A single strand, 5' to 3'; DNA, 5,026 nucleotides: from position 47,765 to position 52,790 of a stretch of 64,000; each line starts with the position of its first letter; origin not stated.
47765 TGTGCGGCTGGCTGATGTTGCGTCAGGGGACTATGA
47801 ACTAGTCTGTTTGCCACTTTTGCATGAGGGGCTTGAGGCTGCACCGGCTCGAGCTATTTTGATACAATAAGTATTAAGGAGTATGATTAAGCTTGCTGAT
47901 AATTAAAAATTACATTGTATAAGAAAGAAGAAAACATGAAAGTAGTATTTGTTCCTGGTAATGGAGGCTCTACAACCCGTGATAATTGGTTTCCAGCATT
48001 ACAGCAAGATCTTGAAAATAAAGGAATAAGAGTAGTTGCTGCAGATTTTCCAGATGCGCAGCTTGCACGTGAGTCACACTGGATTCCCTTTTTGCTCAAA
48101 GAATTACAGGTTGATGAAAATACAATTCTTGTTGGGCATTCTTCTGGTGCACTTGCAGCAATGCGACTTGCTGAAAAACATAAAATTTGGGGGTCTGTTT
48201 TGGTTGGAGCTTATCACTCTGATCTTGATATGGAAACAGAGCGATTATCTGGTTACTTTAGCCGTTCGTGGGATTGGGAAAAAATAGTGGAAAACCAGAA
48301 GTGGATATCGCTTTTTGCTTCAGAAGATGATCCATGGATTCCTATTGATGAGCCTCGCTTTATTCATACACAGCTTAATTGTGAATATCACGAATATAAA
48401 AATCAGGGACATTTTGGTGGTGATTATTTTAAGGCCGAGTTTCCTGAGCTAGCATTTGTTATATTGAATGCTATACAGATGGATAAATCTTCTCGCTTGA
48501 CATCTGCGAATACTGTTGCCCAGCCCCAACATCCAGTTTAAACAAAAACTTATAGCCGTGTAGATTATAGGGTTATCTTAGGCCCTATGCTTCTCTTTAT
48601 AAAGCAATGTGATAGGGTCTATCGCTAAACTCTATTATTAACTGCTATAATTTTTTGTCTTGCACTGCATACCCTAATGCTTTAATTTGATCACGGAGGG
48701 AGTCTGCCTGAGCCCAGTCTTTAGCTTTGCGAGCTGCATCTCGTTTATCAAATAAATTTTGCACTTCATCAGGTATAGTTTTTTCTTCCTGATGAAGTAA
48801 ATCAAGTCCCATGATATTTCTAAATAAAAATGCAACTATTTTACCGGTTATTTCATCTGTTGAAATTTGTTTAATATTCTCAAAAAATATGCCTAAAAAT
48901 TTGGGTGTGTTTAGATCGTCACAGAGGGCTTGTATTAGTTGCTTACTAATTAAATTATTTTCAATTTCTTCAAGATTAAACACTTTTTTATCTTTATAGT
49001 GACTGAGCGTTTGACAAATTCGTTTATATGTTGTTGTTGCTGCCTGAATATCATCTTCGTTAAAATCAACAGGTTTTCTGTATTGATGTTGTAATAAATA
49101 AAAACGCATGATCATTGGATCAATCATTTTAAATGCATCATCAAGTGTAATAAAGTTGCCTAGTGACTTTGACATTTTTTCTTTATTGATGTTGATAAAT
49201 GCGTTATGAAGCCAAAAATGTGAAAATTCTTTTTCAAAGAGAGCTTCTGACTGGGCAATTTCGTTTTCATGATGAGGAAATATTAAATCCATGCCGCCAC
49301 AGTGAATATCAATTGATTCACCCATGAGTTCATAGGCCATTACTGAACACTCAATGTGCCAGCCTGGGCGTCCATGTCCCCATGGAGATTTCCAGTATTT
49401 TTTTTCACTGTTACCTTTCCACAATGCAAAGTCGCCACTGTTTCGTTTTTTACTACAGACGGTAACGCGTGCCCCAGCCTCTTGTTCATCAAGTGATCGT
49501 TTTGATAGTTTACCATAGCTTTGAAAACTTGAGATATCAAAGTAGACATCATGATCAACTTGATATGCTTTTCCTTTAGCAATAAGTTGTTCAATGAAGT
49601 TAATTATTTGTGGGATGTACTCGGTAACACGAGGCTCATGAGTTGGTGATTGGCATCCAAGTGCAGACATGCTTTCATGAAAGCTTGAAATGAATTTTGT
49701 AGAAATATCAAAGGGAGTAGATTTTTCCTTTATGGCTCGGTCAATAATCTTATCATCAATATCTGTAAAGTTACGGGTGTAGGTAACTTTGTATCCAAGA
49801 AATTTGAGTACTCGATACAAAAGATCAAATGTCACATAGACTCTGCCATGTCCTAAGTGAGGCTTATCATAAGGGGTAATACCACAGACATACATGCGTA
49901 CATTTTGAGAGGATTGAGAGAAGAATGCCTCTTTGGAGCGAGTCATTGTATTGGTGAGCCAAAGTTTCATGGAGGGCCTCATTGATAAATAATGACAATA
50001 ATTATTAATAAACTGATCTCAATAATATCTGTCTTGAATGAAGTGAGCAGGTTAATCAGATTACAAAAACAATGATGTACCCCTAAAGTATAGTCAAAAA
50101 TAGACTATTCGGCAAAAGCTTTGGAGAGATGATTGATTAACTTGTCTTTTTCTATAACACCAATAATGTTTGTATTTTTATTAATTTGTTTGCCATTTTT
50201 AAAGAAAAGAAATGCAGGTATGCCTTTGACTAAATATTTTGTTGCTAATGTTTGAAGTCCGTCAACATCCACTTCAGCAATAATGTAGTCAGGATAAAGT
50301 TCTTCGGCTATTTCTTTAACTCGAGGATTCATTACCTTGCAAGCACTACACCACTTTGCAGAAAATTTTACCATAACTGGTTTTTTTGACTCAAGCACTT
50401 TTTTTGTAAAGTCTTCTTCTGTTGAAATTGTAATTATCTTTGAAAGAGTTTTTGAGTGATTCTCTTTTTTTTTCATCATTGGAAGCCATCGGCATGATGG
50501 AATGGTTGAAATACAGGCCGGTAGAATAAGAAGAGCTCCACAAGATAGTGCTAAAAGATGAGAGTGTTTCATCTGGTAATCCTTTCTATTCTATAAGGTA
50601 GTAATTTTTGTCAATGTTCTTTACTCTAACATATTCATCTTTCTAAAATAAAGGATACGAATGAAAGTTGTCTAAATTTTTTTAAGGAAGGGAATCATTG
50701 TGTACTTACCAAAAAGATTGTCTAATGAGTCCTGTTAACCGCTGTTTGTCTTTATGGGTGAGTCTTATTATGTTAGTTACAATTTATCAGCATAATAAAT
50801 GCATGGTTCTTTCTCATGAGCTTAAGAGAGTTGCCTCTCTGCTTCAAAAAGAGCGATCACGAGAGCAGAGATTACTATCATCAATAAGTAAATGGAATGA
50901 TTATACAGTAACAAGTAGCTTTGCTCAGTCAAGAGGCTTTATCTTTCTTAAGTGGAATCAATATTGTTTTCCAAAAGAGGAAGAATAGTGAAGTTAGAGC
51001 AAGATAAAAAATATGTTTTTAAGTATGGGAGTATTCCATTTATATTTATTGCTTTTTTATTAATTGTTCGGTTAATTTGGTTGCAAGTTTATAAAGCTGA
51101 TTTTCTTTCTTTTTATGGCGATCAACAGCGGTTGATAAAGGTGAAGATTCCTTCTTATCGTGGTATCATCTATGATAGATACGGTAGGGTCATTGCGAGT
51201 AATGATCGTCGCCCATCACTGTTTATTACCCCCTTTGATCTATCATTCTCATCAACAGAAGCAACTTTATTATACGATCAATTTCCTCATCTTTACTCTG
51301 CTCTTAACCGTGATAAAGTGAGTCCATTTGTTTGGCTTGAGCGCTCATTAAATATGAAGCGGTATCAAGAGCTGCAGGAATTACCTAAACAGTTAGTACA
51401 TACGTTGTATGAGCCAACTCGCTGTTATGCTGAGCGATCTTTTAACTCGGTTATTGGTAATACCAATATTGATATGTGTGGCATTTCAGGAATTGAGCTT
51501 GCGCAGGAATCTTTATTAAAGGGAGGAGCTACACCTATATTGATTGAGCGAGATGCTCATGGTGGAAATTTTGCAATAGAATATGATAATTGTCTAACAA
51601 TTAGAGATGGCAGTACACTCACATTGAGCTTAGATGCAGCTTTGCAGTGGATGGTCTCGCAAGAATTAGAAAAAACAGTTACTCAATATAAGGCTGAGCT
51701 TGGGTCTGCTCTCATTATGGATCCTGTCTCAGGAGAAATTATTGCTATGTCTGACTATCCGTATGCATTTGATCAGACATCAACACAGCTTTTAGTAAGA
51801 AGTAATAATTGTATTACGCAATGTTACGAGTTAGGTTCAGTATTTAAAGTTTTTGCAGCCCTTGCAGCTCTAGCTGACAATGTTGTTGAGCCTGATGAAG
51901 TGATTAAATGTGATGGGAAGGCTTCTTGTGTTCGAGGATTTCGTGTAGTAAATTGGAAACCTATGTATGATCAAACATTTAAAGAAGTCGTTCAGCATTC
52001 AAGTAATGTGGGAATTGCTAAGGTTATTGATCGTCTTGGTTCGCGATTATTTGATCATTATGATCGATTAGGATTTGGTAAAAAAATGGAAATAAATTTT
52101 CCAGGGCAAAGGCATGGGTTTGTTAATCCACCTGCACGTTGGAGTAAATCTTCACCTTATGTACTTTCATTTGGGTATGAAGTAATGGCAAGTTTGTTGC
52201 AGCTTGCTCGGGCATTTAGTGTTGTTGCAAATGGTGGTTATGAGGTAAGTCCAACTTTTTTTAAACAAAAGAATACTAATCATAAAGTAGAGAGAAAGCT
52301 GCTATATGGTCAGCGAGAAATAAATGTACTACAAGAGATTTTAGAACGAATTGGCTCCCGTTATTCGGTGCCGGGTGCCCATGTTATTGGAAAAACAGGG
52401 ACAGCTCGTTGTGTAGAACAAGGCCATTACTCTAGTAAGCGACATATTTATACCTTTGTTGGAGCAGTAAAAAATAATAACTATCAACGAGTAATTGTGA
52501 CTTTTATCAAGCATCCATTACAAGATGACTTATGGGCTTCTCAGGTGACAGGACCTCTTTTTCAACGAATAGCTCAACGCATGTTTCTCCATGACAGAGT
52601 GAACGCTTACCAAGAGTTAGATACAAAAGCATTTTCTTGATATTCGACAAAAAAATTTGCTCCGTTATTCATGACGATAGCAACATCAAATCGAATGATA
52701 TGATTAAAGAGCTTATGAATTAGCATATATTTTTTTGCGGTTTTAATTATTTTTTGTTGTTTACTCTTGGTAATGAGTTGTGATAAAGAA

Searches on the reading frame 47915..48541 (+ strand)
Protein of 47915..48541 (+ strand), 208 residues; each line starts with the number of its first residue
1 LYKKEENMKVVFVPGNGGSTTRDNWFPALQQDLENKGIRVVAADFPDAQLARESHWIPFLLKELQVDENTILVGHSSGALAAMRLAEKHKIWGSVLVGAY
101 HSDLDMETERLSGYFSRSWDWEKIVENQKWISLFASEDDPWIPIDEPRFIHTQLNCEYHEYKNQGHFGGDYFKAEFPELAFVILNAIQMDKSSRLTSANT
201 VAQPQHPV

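Call 106: search_protein_families(library=pfam, proteins=[window:47915-48541:+], max_evalue=0.001)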
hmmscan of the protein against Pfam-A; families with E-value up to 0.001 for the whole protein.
window:47915-48541:+ (208 aa): 4 families
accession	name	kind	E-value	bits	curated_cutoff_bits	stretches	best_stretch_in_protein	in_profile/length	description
PF06821.19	Ser_hydrolase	-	1.1e-13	51.9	22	1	11-178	2-165/172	Serine hydrolase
PF12697.13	Abhydrolase_6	-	4.1e-09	37.9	26.3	1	10-115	1-94/217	Alpha/beta hydrolase family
PF00561.26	Abhydrolase_1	-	5.8e-09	36.4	25.8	1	10-126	3-129/245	alpha/beta hydrolase fold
PF06342.18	DUF1057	-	1.3e-05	24.9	21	1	11-98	39-134/297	Alpha/beta hydrolase of unknown function (DUF1057)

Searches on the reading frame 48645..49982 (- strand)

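Call 25: search_protein_families(library=pfam, proteins=[window:48645-49982:-], max_evalue=0.00001)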
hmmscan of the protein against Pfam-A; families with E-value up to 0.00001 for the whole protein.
window:48645-49982:- (445 aa): 4 families
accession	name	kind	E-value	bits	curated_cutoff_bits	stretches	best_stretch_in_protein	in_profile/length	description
PF01406.26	tRNA-synt_1e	-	4.6e-126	420.7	27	1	24-316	6-300/301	tRNA synthetases class I (C) catalytic domain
PF09334.17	tRNA-synt_1g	-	5.8e-13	48.8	20.1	1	259-315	317-374/391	tRNA synthetases class I (M)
PF01921.24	tRNA-synt_1f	-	1.7e-10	40.8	27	1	246-327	259-340/360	tRNA synthetases class I (K)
PF23493.1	CysS_C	-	1.5e-09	38.2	23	1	403-444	4-45/51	Cysteinyl-tRNA ligase anticodon binding domain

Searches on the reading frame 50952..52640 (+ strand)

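Call 25: search_protein_families(library=pfam, proteins=[window:50952-52640:+], max_evalue=0.00001)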
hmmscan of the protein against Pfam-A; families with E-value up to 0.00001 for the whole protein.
window:50952-52640:+ (562 aa): 2 families
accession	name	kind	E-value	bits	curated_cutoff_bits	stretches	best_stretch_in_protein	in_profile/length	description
PF00905.27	Transpeptidase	-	3.6e-45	154.9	22.1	1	251-541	1-298/299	Penicillin binding protein transpeptidase domain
PF03717.20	PBP_dimer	-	3e-09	38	24.4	1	66-204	2-173/180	Penicillin-binding Protein dimerisation domain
